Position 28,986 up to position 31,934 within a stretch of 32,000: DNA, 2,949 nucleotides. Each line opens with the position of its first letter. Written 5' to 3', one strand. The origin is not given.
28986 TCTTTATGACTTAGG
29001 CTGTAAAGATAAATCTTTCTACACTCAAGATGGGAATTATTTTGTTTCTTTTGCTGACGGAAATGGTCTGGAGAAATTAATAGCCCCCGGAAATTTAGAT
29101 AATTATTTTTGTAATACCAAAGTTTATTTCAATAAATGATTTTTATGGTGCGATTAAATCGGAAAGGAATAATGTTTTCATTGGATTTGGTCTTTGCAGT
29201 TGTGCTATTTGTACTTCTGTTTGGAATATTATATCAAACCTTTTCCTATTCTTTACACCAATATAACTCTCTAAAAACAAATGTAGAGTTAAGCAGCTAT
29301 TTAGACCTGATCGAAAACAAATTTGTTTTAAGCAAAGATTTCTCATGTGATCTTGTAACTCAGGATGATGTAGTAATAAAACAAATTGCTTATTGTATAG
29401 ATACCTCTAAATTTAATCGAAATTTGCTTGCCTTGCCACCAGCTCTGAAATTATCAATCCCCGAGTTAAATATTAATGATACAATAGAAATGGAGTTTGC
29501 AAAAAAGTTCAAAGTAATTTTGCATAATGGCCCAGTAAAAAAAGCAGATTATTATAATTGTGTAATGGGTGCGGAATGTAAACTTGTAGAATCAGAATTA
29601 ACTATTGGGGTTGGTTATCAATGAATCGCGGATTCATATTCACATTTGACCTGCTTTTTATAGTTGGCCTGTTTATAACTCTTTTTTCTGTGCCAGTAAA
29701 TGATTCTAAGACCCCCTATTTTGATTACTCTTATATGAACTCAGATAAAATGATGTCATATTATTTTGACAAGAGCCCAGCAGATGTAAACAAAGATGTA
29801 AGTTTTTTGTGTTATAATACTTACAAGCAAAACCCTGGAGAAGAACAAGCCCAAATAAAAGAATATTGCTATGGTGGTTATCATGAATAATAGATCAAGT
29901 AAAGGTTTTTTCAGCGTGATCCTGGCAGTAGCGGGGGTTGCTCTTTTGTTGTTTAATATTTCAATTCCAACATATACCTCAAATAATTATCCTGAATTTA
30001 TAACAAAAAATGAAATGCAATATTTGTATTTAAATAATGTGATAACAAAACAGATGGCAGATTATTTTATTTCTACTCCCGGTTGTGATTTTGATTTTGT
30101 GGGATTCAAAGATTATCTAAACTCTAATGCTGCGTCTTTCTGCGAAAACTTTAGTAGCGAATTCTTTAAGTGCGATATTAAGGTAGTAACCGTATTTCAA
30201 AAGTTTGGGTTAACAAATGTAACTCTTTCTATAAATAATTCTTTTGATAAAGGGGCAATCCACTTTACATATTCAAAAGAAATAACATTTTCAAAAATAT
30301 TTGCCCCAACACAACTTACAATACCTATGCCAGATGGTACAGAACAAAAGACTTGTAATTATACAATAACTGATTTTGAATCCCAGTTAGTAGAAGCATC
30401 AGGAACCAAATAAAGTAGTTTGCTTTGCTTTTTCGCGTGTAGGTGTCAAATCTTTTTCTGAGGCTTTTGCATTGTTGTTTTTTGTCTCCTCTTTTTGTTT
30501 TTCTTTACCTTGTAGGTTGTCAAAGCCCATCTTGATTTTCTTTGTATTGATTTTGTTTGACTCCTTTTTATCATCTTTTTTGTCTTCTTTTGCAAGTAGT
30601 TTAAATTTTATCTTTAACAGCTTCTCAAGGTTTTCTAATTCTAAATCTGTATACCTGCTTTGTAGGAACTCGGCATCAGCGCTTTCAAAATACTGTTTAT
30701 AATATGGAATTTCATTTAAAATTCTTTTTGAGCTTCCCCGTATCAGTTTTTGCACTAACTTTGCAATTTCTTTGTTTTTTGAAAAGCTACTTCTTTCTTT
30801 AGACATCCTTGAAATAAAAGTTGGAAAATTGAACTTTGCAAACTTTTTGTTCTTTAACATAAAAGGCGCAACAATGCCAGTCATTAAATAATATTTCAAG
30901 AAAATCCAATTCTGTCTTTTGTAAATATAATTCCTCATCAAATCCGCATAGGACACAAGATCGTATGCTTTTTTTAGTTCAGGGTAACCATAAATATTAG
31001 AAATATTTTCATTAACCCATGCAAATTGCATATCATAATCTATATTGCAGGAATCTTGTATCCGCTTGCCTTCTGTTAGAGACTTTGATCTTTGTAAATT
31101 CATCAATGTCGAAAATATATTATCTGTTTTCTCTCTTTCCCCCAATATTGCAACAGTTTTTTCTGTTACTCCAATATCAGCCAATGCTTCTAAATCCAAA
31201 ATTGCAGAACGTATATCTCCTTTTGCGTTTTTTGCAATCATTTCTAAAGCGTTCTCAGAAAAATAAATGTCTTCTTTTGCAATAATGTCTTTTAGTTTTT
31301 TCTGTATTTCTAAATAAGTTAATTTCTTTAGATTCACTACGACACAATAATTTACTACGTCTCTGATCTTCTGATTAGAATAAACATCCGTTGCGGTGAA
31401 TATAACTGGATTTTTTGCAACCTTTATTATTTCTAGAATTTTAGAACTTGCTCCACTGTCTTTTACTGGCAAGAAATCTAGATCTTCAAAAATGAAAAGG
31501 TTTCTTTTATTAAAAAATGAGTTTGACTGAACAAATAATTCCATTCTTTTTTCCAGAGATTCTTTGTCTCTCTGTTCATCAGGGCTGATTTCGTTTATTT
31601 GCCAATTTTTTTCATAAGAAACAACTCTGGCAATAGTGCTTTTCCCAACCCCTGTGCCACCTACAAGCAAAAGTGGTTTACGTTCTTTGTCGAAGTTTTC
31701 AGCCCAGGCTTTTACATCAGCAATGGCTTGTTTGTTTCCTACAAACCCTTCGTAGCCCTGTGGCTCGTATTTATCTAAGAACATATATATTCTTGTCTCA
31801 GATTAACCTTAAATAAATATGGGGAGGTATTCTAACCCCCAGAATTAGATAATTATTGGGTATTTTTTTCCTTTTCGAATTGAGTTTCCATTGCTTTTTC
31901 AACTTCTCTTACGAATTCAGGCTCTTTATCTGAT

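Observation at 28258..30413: Mini archaeosortase-like protein divergently paired with a four-gene pilin-like operon, with no cognate C-terminal sorting signal in sight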

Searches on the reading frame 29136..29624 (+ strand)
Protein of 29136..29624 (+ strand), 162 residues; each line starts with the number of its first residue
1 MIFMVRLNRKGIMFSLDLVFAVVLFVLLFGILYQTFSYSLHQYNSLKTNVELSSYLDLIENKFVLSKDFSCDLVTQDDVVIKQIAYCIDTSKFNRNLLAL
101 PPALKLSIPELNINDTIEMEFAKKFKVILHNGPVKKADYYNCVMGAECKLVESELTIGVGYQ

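Call 3: search_protein_families(library=pfam, proteins=[window:29136-29624:+], max_evalue=1)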
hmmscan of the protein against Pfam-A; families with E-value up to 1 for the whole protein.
window:29136-29624:+ (162 aa): 0 families

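Call 4: search_protein_families(library=ncbifam, proteins=[window:29136-29624:+], max_evalue=1)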
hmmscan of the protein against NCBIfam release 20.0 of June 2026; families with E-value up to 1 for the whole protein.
window:29136-29624:+ (162 aa): 1 family
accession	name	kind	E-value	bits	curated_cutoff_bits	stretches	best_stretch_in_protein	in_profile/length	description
TIGR00900.1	2A0121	subfamily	0.024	14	319.6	1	5-34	59-88/364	H+ Antiporter protein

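Call 41: find_homologous_proteins(query=A3, max_evalue=0.01)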
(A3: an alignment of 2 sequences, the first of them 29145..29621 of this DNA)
Query A3 (2 sequences) (159 aa, profile of the alignment): 9 proteins with E <= 0.01 among 683 candidates.
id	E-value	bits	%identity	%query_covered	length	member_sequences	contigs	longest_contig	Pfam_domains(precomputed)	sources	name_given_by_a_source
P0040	1.6e-94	332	57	99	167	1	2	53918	-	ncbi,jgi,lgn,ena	-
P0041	1.6e-84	300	100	94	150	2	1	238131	-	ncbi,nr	ncbi:MAG: hypothetical protein PHH82_00475 [Candidatus ainarchaeum sp.]|nr:hypothetical protein [Can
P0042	4.6e-83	295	90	98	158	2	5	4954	-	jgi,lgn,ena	-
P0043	5.5e-74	266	77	98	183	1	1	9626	-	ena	-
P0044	2.3e-71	257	57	98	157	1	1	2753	-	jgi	-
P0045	4.7e-69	250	57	98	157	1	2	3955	-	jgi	jgi:hypothetical protein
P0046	2.5e-56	208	54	97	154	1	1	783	-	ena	-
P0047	5.8e-50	187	45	99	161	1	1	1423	-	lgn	-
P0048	7.4e-40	155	42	98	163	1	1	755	-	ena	-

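Call 42: find_encoding_contigs(protein=P0043, flank=8000, max_places=2)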
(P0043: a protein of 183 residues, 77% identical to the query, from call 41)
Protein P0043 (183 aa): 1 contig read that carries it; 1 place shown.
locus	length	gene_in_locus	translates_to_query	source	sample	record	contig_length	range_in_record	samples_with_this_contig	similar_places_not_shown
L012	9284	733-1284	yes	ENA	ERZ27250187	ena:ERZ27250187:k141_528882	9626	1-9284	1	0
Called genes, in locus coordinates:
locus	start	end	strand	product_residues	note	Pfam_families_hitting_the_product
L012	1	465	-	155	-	?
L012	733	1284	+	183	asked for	-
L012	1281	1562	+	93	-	-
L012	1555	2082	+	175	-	-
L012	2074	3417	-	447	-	PF03193:RsgA_GTPase (faint), PF00005:ABC_tran (faint), PF21960:RCF1-5-like_lid (weak)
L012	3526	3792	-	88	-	-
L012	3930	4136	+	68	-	-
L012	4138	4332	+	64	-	PF04021:Class_IIIsignal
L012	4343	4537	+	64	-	PF04021:Class_IIIsignal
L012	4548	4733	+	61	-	-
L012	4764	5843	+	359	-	PF01478:Peptidase_A24, PF06819:Arc_PepC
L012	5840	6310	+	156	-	-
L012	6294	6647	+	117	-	-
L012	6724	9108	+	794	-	-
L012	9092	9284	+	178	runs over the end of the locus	?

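Call 43: find_encoding_contigs(protein=P0045, flank=5000, max_places=2)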
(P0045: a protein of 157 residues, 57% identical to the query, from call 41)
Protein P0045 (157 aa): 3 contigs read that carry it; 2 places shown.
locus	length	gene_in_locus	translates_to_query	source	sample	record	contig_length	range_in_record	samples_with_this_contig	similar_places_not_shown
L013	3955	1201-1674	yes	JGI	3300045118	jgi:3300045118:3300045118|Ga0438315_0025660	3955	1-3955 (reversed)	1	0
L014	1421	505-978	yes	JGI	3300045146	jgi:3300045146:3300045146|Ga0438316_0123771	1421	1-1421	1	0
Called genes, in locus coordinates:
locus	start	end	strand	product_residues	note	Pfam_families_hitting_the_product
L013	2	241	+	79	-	?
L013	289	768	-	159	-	PF09721:Exosortase_EpsH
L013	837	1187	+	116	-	-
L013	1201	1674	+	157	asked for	-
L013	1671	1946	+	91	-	-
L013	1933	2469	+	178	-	-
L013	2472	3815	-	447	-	PF03215:Rad17 (weak), PF14532:Sigma54_activ_2 (weak), PF21960:RCF1-5-like_lid (weak), PF08519:RFC1 (weak)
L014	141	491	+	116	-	-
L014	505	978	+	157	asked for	-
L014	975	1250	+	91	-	-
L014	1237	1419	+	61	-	?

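Call 55: search_protein_families(library=phrogs, proteins=[window:29145-29624:+], max_evalue=0.1)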
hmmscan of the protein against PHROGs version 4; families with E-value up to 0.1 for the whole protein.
window:29145-29624:+ (159 aa): 1 family
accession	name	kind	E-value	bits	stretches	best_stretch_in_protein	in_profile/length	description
phrog_10707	-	unknown function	0.071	14.1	0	17-91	9-84/105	-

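Call 68: search_solved_structures(query=A7, max_evalue=10)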
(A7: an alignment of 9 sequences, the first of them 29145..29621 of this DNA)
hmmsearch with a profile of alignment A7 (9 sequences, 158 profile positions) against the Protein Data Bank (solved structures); distinct sequences matched with E-value up to 10: 9.
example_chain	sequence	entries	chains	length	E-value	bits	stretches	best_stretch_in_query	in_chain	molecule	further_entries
9pro_z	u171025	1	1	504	0.024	17.8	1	59-140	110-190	PSMD5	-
6gfk_A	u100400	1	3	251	0.31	14.2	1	39-147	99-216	U6 small nuclear RNA (adenine-(43)-N(6))-methyltransferase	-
2h00_A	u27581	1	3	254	0.32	14.1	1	39-147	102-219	methyltransferase 10 domain containing protein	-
8azw_S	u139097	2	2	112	0.34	14.1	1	95-145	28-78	eL33 (60S ribosomal protein L35a)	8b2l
7qiw_h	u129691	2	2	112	0.34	14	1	95-145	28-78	60S ribosomal protein eL33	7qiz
6gfn_A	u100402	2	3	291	0.37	13.9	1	39-147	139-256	U6 small nuclear RNA (adenine-(43)-N(6))-methyltransferase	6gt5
6b91_A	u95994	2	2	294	0.38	13.9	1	39-147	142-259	U6 small nuclear RNA (adenine-(43)-N(6))-methyltransferase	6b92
6du4_A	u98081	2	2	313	0.45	13.7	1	39-147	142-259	U6 small nuclear RNA (adenine-(43)-N(6))-methyltransferase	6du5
9vtg_Lh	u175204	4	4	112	0.7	13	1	95-145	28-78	60S ribosomal protein L35a-3-like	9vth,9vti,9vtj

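Call 69: search_protein_families(library=pfam, alignment_id=A7, max_evalue=1)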
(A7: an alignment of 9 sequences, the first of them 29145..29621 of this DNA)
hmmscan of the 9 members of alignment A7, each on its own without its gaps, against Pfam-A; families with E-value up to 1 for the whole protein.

A. member 1, window:29145-29621:+ (159 aa): 0 families

B. families by the number of members that match (of 9 scanned): 5 families
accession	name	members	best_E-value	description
PF13475.11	DUF4116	1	0.0095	Domain of unknown function (DUF4116)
PF00489.22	IL6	1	0.15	Interleukin-6/G-CSF/MGF family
PF00445.23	Ribonuclease_T2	1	0.17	Ribonuclease T2 family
PF20554.3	DUF6766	1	0.18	Domain of unknown function (DUF6766)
PF08640.17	U3_assoc_6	1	0.42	U3 small nucleolar RNA-associated protein 6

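Call 78: predict_structure(alignment_id=A7)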
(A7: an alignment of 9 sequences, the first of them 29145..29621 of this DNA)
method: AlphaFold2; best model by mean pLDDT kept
length: 159 residues; sequences in the alignment: 9
mean_pLDDT: 83.8   pTM: 0.64
mean pLDDT of the five models: 83.8, 81.5, 80.4, 80.3, 79.1
residues with pLDDT >= 90: 30; 70-90: 114; 50-70: 12; < 50: 3
segments of 3 or more residues with pLDDT < 50: 1-3
pLDDT, mean of each block of 10 residues (from residue 1): 52 80 90 84 84 89 86 91 88 84 85 75 90 90 86 85
secondary structure, 60 per line:
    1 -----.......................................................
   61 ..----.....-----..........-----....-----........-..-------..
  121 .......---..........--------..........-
elements in order: H6-62 E67-71 E77-86 H92-95 E101-105 E119-127 H133-140 E149-158

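Call 83: fold_search(model_id=the predicted structure, library=pdb)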
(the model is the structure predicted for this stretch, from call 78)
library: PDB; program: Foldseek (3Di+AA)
matches with E <= 10: 49; with E <= 0.001: 0
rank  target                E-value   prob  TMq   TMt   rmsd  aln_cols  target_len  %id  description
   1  7r9w                  2.2e+00  0.02  0.11  0.14  14.7        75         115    9  LC3A in complex with Fragment 1-1 (released 2022-01-12)
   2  5yec_B                2.9e+00  0.01  0.10  0.12  16.1        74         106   14  Crystal structure of Atg7CTD-Atg8-MgATP complex in form II (released 2018-03-28)
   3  5cx3_B                2.9e+00  0.01  0.11  0.13  14.2       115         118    9  Crystal structure of FYCO1 LIR in complex with LC3A (released 2016-08-03)
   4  1vfj_A                3.1e+00  0.04  0.16  0.20   4.3        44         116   18  Crystal structure of TT1020 from Thermus thermophilus HB8 (released 2005-01-11)
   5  3blz_A                3.1e+00  0.02  0.13  0.16  12.4       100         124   13  Crystal structure of a ntf2-like protein of unknown function (sbal_0622) from shewanella baltica os155 at 1.75 A resol (released 2007-12-25)
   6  1ugm                  3.1e+00  0.01  0.11  0.14  14.8        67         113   10  Crystal Structure of LC3 (released 2004-07-06)
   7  6tbe                  3.1e+00  0.01  0.11  0.14  14.7        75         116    9  LC3A in complex with (3R,4S,5R,6R)-5-hydroxy-6-((4-hydroxy-3-(4-hydroxy-3-isopentylbenzamido)-8-methyl-2-oxo-2H-chromen- (released 2020-11-18)
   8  3ff2                  3.3e+00  0.01  0.11  0.14  14.0       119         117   13  Crystal structure of an uncharacterized cystatin fold protein (saro_2299) from novosphingobium aromaticivorans dsm at 1. (released 2008-12-16)
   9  6lt7_A                3.8e+00  0.03  0.14  0.17   6.3        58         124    7  Crystal structure of human RPP20-RPP25 proteins in complex with the P3 domain of lncRNA RMRP (released 2021-01-27)
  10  8pf0                  4.3e+00  0.01  0.10  0.11  12.9        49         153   14  Diubiquitin-derived artificial binding protein (Affilin) variant Af1 specific to oncofetal fibronectin (released 2024-06-26)
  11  8yia_C                4.6e+00  0.01  0.13  0.14  14.8       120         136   17  The selenomethionine contained structure of SdnG (released 2025-10-22)
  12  8yia_B                5.0e+00  0.01  0.15  0.16  15.0       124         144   15  The selenomethionine contained structure of SdnG (released 2025-10-22)
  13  7xsi_B                5.0e+00  0.01  0.13  0.15  14.9       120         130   17  SdnG, a Diels Alderase catalyzed the formation of norbornene skeleton in Sordarin biosynthetic pathway (released 2022-12-28)
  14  5z3g_D                5.0e+00  0.01  0.11  0.09  17.2       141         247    9  Cryo-EM structure of a nucleolar pre-60S ribosome (Rpf1-TAP) (released 2018-04-11)
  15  5azf_A                5.3e+00  0.01  0.10  0.13  14.6        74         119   12  Crystal structure of LGG-1 complexed with a WEEL peptide (released 2015-12-30)
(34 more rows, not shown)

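Call 85: search_protein_families(library=pfam, proteins=[L012:6724-9108:+, L012:5840-6310:+, L012:6294-6647:+], max_evalue=0.01)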
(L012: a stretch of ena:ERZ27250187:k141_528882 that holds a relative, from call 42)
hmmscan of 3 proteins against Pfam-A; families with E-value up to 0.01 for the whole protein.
L012:6724-9108:+ (794 aa): 2 families
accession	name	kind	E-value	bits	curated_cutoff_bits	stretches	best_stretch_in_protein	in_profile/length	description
PF07705.17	CARDB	-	7.3e-05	23.4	22.7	1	215-323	1-99/101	CARDB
PF13948.11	DUF4215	-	0.00035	21.2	27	1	163-210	4-46/47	Domain of unknown function (DUF4215)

L012:5840-6310:+ (156 aa): 0 families

L012:6294-6647:+ (117 aa): 0 families

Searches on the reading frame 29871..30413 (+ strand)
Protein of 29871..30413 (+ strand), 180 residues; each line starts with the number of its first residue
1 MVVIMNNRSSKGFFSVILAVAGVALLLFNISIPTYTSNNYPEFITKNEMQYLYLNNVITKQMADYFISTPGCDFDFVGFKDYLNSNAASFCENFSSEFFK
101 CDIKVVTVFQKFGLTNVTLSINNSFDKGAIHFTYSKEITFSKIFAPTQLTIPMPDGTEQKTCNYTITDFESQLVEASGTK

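Call 3: search_protein_families(library=pfam, proteins=[window:29871-30413:+], max_evalue=1)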
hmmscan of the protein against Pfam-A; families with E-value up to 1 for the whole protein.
window:29871-30413:+ (180 aa): 0 families

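Call 4: search_protein_families(library=ncbifam, proteins=[window:29871-30413:+], max_evalue=1)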
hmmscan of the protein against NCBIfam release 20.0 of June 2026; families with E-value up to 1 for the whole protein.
window:29871-30413:+ (180 aa): 0 families

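Call 55: search_protein_families(library=phrogs, proteins=[window:29883-30413:+], max_evalue=0.1)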
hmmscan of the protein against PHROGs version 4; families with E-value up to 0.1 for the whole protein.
window:29883-30413:+ (176 aa): 1 family
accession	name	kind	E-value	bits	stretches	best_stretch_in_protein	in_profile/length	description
phrog_21020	-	unknown function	0.055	14.9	1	75-124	33-83/83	-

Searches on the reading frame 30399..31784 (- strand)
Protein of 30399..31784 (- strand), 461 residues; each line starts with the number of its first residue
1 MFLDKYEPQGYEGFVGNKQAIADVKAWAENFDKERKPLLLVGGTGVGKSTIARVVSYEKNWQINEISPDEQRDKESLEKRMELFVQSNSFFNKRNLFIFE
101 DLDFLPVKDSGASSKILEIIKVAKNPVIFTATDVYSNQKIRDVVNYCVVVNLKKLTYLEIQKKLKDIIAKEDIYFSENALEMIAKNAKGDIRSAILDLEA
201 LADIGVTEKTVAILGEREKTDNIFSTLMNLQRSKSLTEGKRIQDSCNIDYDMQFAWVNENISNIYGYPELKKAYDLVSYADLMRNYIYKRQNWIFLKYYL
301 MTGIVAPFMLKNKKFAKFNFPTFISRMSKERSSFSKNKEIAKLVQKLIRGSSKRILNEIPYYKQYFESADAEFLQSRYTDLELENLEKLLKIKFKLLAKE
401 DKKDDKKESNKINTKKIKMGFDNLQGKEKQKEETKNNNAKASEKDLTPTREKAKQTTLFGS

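Call 3: search_protein_families(library=pfam, proteins=[window:30399-31784:-], max_evalue=1)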
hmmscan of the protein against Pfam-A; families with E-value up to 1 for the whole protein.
window:30399-31784:- (461 aa): 19 families
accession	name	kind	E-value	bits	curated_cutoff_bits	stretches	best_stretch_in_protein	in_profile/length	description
PF21960.2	RCF1-5-like_lid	-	1.7e-08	34.7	27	1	163-202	2-42/43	RCF1/5-like, AAA+ ATPase lid domain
PF22608.2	DNAX_ATPase_lid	-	4e-06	27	27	1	159-194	1-36/49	DNA polymerase III clamp loader subunit, ATPase lid domain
PF03193.22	RsgA_GTPase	-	1.4e-05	25.4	30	1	3-74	76-145/174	RsgA GTPase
PF03215.21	Rad17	-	1.8e-05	25.2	23.8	1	2-81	9-92/186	Rad17 P-loop domain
PF08519.17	RFC1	-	0.0001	22.8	23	1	277-355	1-80/158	Replication factor RFC1 C terminal domain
PF00005.33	ABC_tran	-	0.00022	22.3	25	1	38-95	14-75/137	ABC transporter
PF00004.35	AAA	-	0.00069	20.5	21.2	1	38-125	1-97/131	ATPase family associated with various cellular activities (AAA)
PF14532.12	Sigma54_activ_2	-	0.00099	19.8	25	1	15-80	1-68/138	Sigma-54 interaction domain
PF16193.11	AAA_assoc_2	-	0.001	19.7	34.3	1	171-207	3-39/81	AAA C-terminal domain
PF25361.1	AAA_lid_RFC1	-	0.0011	18.8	34.9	1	159-199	3-43/59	RFC1-like, AAA+ ATPase lid domain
PF12775.13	AAA_7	-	0.0013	18.7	25.8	1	24-143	22-149/181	P-loop containing dynein motor region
PF00158.32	Sigma54_activat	-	0.005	17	20.2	1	15-60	2-47/168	Sigma-54 interaction domain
PF13173.12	AAA_14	-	0.0075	16.7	27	1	35-99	2-68/129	AAA domain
PF05496.18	RuvB_N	-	0.012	15.9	27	1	8-67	3-65/159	Holliday junction DNA helicase RuvB P-loop domain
PF07728.20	AAA_5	-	0.014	15.8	22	1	37-83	1-48/139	AAA domain (dynein-related subfamily)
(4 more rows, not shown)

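Call 4: search_protein_families(library=ncbifam, proteins=[window:30399-31784:-], max_evalue=1)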
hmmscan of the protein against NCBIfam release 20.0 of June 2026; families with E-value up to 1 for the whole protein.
window:30399-31784:- (461 aa): 55 families (the best 25 are shown)
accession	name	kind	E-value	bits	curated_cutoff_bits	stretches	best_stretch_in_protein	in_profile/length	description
NF003229.0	PRK04195.1-5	equivalog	2.1e-71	240.8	280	1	2-383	7-401/413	replication factor C large subunit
NF003233.0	PRK04195.2-3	equivalog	1.7e-59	202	471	1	2-445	3-458/504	replication factor C large subunit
NF003230.0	PRK04195.1-6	equivalog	1.7e-58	198.5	441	1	3-453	5-464/494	replication factor C large subunit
NF003231.0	PRK04195.2-1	equivalog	1.8e-48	165.6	442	1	3-450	8-465/517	replication factor C large subunit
NF003232.0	PRK04195.2-2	equivalog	2.4e-45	155.3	701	1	3-453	4-464/480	replication factor C large subunit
NF003228.0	PRK04195.1-4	equivalog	9.4e-43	146.8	456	1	4-347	6-355/502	replication factor C large subunit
NF003226.0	PRK04195.1-1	equivalog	5.7e-39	134.2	588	1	4-372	6-388/405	replication factor C large subunit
NF003227.0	PRK04195.1-2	equivalog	3.1e-36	125.2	502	1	3-459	7-482/487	replication factor C large subunit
NF003234.0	PRK04195.2-4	equivalog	3.5e-35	121.8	529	1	2-452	3-467/497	replication factor C large subunit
NF001679.0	PRK00440.1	equivalog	1.4e-16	60.5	303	1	2-222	8-231/322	replication factor C small subunit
NF009067.0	PRK12402.1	equivalog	1.8e-15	56.7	317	2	140-263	169-294/340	replication factor C small subunit 2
NF011525.0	PRK14964.1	equivalog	1e-12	47.7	554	2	142-200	162-220/493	DNA polymerase III subunits gamma and tau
NF011522.0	PRK14961.1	equivalog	1.2e-12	47.4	562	2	129-222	154-249/363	DNA polymerase III subunits gamma and tau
TIGR02397.1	dnaX_nterm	equivalog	5.7e-12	45.6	250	2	128-234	151-258/355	DNA polymerase III subunit gamma/tau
NF005942.0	PRK07994.1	equivalog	3.2e-10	39.7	613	2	144-220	167-247/655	DNA polymerase III subunit gamma/tau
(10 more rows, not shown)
